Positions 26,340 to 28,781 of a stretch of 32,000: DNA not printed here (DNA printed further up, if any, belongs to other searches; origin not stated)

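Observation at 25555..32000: CydB-less cytochrome bd-like membrane protein embedded in a cupredoxin / multi-cytochrome c / EB_dh-haem-b cluster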

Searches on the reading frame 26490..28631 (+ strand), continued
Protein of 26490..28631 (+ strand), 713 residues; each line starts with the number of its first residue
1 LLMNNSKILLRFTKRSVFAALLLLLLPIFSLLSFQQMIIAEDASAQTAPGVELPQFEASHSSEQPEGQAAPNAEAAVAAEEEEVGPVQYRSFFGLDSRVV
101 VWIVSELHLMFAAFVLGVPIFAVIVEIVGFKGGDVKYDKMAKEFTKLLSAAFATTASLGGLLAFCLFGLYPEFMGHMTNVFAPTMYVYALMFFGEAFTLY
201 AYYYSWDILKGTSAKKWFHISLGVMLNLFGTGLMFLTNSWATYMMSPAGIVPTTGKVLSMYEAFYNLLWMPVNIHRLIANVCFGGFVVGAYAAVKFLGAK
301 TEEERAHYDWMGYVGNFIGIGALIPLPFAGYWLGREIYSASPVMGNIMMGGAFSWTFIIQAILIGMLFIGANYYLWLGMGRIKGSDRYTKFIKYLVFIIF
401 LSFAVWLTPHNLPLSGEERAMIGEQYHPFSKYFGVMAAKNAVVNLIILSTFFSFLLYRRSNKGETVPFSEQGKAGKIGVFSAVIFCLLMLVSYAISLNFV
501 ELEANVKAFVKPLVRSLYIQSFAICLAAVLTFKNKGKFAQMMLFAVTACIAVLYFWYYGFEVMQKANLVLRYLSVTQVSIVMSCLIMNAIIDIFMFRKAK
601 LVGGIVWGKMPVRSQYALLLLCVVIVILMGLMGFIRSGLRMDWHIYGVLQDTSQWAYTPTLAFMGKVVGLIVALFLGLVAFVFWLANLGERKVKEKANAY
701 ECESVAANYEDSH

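Call 34: search_solved_structures(query=L001:14069-15697:+, max_evalue=0.01, show_alignments=1)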
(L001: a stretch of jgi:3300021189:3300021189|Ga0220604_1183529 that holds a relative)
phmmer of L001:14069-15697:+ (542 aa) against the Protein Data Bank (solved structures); distinct sequences matched with E-value up to 0.01: 14.
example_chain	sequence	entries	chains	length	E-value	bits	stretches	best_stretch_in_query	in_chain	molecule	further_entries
6h5l_B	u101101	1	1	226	3.1e-53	184.4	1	65-278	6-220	Conserved hypothetical cytochrome protein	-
7b04_C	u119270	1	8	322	1.1e-20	77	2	273-402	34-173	Nitrite oxidoreductase subunit C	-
2ivf_C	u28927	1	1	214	1.3e-08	37.1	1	333-497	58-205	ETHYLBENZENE DEHYDROGENASE GAMMA-SUBUNIT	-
8smr_G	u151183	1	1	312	0.00012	23.9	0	170-217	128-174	Cbb3-type cytochrome c oxidase subunit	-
6f0k_E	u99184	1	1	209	0.00033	22.5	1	57-158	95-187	Quinol:cytochrome c oxidoreductase monoheme cytochrome subunit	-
6btm_E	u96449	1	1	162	0.001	20.9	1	182-276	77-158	Alternative Complex III subunit E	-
3mk7_C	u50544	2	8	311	0.0038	19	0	172-208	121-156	Cytochrome c oxidase, cbb3-type, subunit P | Cbb3-type cytochrome c oxidase subunit CcoP1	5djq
8snh_G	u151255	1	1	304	0.0039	19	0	170-218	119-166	Cbb3-type cytochrome c oxidase subunit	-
6lod_E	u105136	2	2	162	0.0056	18.5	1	61-157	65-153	Cytochrome c domain-containing protein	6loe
4v2k_A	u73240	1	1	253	0.0075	18.1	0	54-107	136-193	THIOSULFATE DEHYDROGENASE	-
4wq7_A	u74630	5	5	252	0.0075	18.1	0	54-107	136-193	Thiosulfate dehydrogenase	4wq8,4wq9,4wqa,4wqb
9msz_A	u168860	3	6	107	0.0075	18.1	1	67-157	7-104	Cytochrome c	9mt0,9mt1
4wqc_A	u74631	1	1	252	0.0079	18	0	54-107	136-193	Thiosulfate dehydrogenase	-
4wqd_A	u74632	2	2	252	0.01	17.7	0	54-107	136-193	Thiosulfate dehydrogenase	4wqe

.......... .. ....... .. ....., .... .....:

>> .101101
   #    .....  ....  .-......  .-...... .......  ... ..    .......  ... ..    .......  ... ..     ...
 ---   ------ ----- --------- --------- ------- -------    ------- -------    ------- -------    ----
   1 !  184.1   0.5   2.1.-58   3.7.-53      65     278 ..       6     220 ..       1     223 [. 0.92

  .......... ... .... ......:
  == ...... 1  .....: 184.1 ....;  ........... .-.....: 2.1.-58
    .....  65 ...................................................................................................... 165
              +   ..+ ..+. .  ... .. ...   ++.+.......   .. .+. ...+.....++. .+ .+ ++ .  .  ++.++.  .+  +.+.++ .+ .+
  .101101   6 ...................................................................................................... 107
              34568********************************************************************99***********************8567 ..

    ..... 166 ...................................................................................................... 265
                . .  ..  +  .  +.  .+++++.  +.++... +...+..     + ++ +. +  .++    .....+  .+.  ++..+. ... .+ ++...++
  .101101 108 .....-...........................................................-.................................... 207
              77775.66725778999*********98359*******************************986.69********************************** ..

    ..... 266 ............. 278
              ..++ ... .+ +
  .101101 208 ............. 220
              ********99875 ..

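Call 36: search_protein_representatives(protein=window:26496-28631:+)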
Query: 711 residues. Proteins with E-value up to 0.001 (for the whole library): 1081; up to 1e-10: 630; up to 1e-30: 197. The best 150 are listed.
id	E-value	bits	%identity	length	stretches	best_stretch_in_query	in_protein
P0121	2.7e-238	809.8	62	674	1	86-690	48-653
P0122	1.8e-214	731.1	56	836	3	160-502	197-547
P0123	3.3e-209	713.7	57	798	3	174-500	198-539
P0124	5.6e-207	706.3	57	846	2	209-692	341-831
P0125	3.9e-195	667.2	56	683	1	77-692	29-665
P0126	3.9e-184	630.8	51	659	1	77-692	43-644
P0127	7.4e-170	583.6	50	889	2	26-478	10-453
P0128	3.9e-168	577.9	49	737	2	181-691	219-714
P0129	3.0e-151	522.1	49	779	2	211-690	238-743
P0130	3.2e-150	518.7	48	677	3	192-482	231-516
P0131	2.1e-149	516.0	48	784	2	85-482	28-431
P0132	3.8e-149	515.2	47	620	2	82-472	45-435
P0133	5.4e-148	511.3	61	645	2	214-469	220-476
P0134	1.7e-139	483.3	53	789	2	211-492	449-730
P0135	2.0e-139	483.0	44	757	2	204-688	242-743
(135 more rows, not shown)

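Call 41: find_related_loci(query=A1, collection=genome_contigs, flank=10000)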
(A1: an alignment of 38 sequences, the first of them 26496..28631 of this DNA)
Query A1 (711 aa) in genome_contigs; peptide patterns used: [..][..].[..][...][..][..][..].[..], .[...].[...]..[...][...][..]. (x = any residue, [..] = any of these).
599 stretches matched a pattern (row limit reached: there are more); 579 encode a relative of the query (tblastn E <= 1e-3); the best 80 are kept; 80 distinct loci.
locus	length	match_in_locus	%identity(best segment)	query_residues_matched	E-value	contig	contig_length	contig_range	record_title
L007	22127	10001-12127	85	3-699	0e+0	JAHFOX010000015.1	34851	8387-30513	MAG: Planctomycetota bacterium isolate nzgw513 NODE_288_length_34852_cov_6.728398, whole genome shotgun sequence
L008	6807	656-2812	85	1-711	0e+0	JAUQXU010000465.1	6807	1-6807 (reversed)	MAG: Candidatus Brocadia sp. isolate BIN37 contig_306558, whole genome shotgun sequence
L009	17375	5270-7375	85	1-692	0e+0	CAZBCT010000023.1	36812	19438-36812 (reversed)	MAG TPA_asm: uncultured Candidatus Brocadia sp. isolate SRP323723_co1_49 genome assembly, contig: NODE_920_length_36812_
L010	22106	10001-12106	85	1-692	0e+0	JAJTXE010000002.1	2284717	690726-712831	MAG: Candidatus Brocadia sp. isolate DTUAMX2 2-Genome30, whole genome shotgun sequence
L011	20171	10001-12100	81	1-697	0e+0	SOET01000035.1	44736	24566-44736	MAG: Candidatus Kuenenia hertensis isolate YC6 NODE_2307_length_44736_cov_272.694300, whole genome shotgun sequence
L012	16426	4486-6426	69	67-701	0e+0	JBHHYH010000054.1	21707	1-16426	MAG: Candidatus Scalinduaceae bacterium isolate Maj_2_bin.64 NODE_1139_length_21707_cov_30.767042, whole genome shotgun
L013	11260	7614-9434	68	86-693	0e+0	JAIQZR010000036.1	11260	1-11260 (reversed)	MAG: Candidatus Scalindua sp. isolate OFTM180 OFTM180_35, whole genome shotgun sequence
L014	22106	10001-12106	84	1-692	0e+0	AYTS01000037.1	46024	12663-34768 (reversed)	MAG: Candidatus Brocadia carolinensis isolate 26THWARD NODE_20_length_46024_cov_20.7628_ID_39, whole genome shotgun sequ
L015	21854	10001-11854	64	76-690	0e+0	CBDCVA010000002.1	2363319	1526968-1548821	MAG: Candidatus Latescibacterota bacterium isolate bb234c53-c0f8-4b28-8135-e2c33dbce641 genome assembly, contig: contig_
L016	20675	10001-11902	60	71-703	0e+0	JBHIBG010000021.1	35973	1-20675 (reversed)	MAG: Candidatus Methylomirabilia bacterium isolate K_2_bin.23 NODE_378_length_35973_cov_40.727490, whole genome shotgun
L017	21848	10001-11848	59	86-697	0e+0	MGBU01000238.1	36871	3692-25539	MAG: Candidatus Rokubacteria bacterium GWA2_73_35 gwa2_scaffold_6149, whole genome shotgun sequence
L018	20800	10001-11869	58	86-703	0e+0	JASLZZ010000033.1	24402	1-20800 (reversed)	MAG: Nitrospinota bacterium isolate ETNP2_MAG_82 c_000000281582, whole genome shotgun sequence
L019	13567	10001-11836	56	76-684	0e+0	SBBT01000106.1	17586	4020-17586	MAG: Candidatus Troglogloeales bacterium isolate Bin_6_1_1 Hy_contig7477, whole genome shotgun sequence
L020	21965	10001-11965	57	57-702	0e+0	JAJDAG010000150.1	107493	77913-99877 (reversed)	MAG: candidate division KSB1 bacterium isolate OFTM72 OFTM72_149, whole genome shotgun sequence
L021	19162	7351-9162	56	86-686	0e+0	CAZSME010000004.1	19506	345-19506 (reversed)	MAG TPA_asm: uncultured Nitrospirota bacterium isolate binchicken_co341_26 genome assembly, contig: NODE_753_length_1950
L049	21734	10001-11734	45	40-693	8e-165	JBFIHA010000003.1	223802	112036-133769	MAG: Gemmatimonadales bacterium isolate Mix_sand11.2021.09.Z.113 k141_1364020_length_223802_cov_15.1764, whole genome sh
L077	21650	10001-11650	45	76-702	4e-159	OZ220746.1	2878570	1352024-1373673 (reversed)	MAG: Rhodothermales bacterium isolate 9cc831bd-bc70-4893-94b0-cd5ea3f684b8 genome assembly, chromosome: 1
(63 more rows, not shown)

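Call 45: list_cluster_members(proteins=[window:26496-28631:+, window:28742-29692:+, window:13475-14560:+, window:29738-30508:+])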
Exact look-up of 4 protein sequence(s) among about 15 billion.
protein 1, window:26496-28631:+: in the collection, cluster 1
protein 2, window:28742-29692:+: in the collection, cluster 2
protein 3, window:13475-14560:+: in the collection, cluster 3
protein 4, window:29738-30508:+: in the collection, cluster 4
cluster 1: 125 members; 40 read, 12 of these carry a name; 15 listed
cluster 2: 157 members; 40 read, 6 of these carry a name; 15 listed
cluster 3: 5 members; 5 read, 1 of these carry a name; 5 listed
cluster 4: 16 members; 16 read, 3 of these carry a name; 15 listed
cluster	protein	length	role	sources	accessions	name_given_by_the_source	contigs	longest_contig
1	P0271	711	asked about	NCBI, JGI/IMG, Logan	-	hypothetical protein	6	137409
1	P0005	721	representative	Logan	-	-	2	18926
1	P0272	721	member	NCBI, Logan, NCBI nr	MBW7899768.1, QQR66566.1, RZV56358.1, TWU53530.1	putative cytochrome bd menaquinol oxidase subunit I [Candidatus Brocadiaceae bacterium ... | cytochrome ubiquinol oxidase subunit I [Candidatus Brocadia sapporoensis]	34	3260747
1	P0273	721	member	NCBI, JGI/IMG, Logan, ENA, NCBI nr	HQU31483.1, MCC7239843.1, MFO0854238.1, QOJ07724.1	MAG: cytochrome ubiquinol oxidase subunit I [Planctomycetia bacterium] | cytochrome ubiquinol oxidase subunit I [Candidatus Brocadia sp.]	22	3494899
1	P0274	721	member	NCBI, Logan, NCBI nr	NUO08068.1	MAG: cytochrome ubiquinol oxidase subunit I [Candidatus Brocadia sp.] | cytochrome ubiquinol oxidase subunit I [Candidatus Brocadia sp.]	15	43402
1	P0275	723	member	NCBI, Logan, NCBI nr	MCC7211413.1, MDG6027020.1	MAG: hypothetical protein E3K40_10020 [Candidatus Brocadia sp.] | cytochrome ubiquinol oxidase subunit I [Candidatus Brocadia sp.]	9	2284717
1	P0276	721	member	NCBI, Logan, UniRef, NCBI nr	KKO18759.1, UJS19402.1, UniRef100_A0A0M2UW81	MAG: cytochrome ubiquinol oxidase subunit I [Candidatus Brocadia sp.] | Subunit 1 of alternative cytochrome bd quinol oxidase (CydA) n=1 Tax=Candidatus Brocadia ... | MAG: hypothetical protein BROFUL_02539 [Candidatus Brocadia fulgida]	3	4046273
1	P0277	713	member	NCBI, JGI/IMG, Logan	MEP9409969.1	MAG: cytochrome ubiquinol oxidase subunit I [Candidatus Brocadia sp.] | hypothetical protein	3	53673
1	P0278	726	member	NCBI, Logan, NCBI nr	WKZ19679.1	MAG: cytochrome ubiquinol oxidase subunit I [Candidatus Jettenia sp. CY-1]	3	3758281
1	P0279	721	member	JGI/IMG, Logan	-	cytochrome bd-type quinol oxidase subunit 1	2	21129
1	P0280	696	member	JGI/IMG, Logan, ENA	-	hypothetical protein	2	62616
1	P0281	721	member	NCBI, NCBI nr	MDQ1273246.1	MAG: cytochrome bd ubiquinol oxidase subunit [Planctomycetota bacterium] | cytochrome bd ubiquinol oxidase subunit [Planctomycetota bacterium]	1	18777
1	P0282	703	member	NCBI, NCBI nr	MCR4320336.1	MAG: cytochrome ubiquinol oxidase subunit I [Candidatus Brocadiaceae bacterium] | cytochrome ubiquinol oxidase subunit I [Candidatus Brocadiaceae bacterium]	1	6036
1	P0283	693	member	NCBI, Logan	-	-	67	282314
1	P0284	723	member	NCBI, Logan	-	-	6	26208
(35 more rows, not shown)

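Call 49: predict_structure(alignment_id=A1)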
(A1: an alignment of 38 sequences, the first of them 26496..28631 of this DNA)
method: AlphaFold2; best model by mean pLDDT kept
length: 711 residues; sequences in the alignment: 38
mean_pLDDT: 82.8   pTM: 0.81
mean pLDDT of the five models: 82.8, 82.0, 79.3, 79.3, 78.2
residues with pLDDT >= 90: 380; 70-90: 203; 50-70: 59; < 50: 69
segments of 3 or more residues with pLDDT < 50: 1-12, 37-83, 706-711
pLDDT, mean of each block of 10 residues (from residue 1): 42 58 72 48 35 34 36 31 59 85 94 94 93 90 92 94 91 90 94 96 91 95 96 94 88 84 92 95 96 94 94 94 87 85 77 84 93 94 91 93 79 65 63 82 94 92 87 93 96 89 87 97 96 94 95 88 80 90 95 89 91 96 93 83 87 75 90 93 76 60 47 36
secondary structure, 60 per line:
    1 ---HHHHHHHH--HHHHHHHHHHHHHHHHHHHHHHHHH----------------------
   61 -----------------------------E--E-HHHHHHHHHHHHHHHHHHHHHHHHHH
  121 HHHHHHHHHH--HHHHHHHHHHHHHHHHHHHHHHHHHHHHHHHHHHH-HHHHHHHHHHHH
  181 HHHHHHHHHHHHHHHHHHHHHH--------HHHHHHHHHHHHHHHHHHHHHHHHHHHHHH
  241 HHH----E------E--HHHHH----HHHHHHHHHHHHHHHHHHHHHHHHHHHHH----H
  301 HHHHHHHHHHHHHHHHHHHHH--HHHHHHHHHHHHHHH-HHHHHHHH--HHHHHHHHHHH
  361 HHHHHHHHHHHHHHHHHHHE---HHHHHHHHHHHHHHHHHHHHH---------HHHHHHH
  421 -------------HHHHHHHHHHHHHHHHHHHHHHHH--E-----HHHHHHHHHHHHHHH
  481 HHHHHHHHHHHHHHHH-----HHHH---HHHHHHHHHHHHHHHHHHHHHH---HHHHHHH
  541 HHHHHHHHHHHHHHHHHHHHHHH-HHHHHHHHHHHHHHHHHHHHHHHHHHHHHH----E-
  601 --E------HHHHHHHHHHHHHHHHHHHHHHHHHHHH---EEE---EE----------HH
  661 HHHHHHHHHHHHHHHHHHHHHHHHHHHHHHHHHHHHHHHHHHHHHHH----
elements in order (helices of 4 or more, strands of 3 or more residues): H4-11 H14-38 H95-130 H133-167 H169-202 H211-243 H258-262 H267-295 H300-321 H324-338 H340-347 H350-379 H384-404 H414-420 H434-457 H466-496 H502-505 H509-530 H534-563 H565-594 H610-637 E641-643 H659-707

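Call 55: fold_search(model_id=the predicted structure, library=pdb)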
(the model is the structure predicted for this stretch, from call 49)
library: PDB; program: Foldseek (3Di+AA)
matches with E <= 10: 184; with E <= 0.001: 10
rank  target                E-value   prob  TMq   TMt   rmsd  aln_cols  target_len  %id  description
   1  7oy2_C                3.9e-08  1.00  0.36  0.54  21.7       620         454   14  High resolution structure of cytochrome bd-II oxidase from E. coli (released 2021-12-15)
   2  7ose_A                1.7e-07  1.00  0.35  0.49  22.9       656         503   13  cytochrome bd-II type oxidase with bound aurachin D (released 2021-11-17)
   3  6rx4_A                1.1e-06  1.00  0.38  0.55  20.4       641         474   14  THE STRUCTURE OF BD OXIDASE FROM ESCHERICHIA COLI (released 2019-11-20)
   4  6rko_A                3.4e-06  1.00  0.34  0.53  21.5       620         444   13  Cryo-EM structure of the E. coli cytochrome bd-I oxidase at 2.68 A resolution (released 2019-10-16)
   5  9r2g_A                4.3e-06  1.00  0.32  0.58  13.2       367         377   17  Cytochrome bd II oxidase qOR-2 type from Mycobacterium smegmatis (released 2026-03-04)
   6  5doq_A                6.0e-06  1.00  0.33  0.52  13.9       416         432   15  The structure of bd oxidase from Geobacillus thermodenitrificans (released 2016-05-04)
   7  7nkz_A                3.1e-05  1.00  0.36  0.53  18.4       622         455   12  Cryo-EM structure of the cytochrome bd oxidase from M. tuberculosis at 2.5 A resolution (released 2021-09-22)
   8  9fka_A                4.1e-05  1.00  0.34  0.50  18.5       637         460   11  Cryo-EM structure of the reduced cytochrome bd oxidase from M. tuberculosis (released 2025-02-12)
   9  7d5i_A                8.6e-05  1.00  0.32  0.49  17.4       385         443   14  Structure of Mycobacterium smegmatis bd complex in the apo-form. (released 2021-06-23)
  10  8b4o_A                1.1e-04  1.00  0.33  0.51  13.8       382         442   13  Cryo-EM structure of cytochrome bd oxidase from C. glutamicum (released 2022-12-28)
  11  7nkz_B                6.8e-02  1.00  0.25  0.47   5.7       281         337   11  Cryo-EM structure of the cytochrome bd oxidase from M. tuberculosis at 2.5 A resolution (released 2021-09-22)
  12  7oy2_B                7.4e-02  1.00  0.22  0.37   6.2       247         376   12  High resolution structure of cytochrome bd-II oxidase from E. coli (released 2021-12-15)
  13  5doq_B                9.9e-02  1.00  0.26  0.52  12.1       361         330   11  The structure of bd oxidase from Geobacillus thermodenitrificans (released 2016-05-04)
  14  9fka_B                1.1e-01  1.00  0.28  0.51  14.4       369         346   10  Cryo-EM structure of the reduced cytochrome bd oxidase from M. tuberculosis (released 2025-02-12)
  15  7crz                  1.2e-01  0.28  0.14  0.18  21.5       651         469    9  Crystal structure of human glucose transporter GLUT3 bound with C3361 (released 2021-01-13)
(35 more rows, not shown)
